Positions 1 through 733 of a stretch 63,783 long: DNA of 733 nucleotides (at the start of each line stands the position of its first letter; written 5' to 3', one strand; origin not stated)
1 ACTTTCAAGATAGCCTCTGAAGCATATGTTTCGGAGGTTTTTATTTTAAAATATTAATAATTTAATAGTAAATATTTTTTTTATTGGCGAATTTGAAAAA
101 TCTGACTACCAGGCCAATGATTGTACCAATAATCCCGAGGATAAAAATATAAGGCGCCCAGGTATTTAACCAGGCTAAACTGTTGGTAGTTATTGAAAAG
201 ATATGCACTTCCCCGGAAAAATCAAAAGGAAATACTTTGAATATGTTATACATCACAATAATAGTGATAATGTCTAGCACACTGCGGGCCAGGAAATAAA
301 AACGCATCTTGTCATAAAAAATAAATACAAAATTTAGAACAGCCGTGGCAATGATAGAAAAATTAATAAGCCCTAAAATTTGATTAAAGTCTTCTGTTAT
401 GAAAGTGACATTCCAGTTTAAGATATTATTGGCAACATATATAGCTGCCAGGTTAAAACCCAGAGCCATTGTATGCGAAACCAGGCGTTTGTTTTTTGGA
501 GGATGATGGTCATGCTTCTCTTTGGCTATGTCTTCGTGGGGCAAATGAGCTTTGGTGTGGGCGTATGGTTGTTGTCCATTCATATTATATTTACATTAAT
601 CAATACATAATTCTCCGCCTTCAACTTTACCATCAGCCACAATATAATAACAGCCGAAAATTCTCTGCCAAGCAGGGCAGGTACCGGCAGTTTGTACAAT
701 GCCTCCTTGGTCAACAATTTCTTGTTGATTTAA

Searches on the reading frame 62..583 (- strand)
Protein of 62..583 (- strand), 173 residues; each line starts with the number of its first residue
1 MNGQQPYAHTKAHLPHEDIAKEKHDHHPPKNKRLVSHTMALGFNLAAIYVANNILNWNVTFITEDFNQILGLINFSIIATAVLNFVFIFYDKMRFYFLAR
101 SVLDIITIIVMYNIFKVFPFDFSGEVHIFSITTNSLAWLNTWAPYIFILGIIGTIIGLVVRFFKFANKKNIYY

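Call 71: find_encoding_contigs(protein=window:62-583:-, flank=10000, max_places=3)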
Protein window:62-583:- (173 aa): 2 contigs read that carry it; 2 places shown.
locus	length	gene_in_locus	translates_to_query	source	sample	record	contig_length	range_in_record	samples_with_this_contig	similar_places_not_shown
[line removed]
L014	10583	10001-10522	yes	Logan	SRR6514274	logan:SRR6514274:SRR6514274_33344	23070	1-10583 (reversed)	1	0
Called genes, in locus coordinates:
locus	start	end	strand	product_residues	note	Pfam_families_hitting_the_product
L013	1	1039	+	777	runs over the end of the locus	PF11369:DUF3160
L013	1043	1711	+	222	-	-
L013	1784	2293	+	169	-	PF01928:CYTH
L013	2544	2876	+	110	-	-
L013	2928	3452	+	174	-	PF01797:Y1_Tnp (faint)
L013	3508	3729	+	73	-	PF09962:DUF2196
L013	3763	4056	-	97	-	-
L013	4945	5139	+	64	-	PF18899:DUF5655 (weak)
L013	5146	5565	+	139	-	PF00892:EamA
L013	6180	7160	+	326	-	PF00005:ABC_tran, PF13175:AAA_15 (faint), PF13304:AAA_21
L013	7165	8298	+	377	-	PF12679:ABC2_membrane_2, PF12698:ABC2_membrane_3, PF01061:ABC2_membrane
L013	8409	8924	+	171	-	-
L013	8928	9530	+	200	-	-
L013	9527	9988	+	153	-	-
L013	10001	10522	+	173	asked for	-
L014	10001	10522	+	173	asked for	-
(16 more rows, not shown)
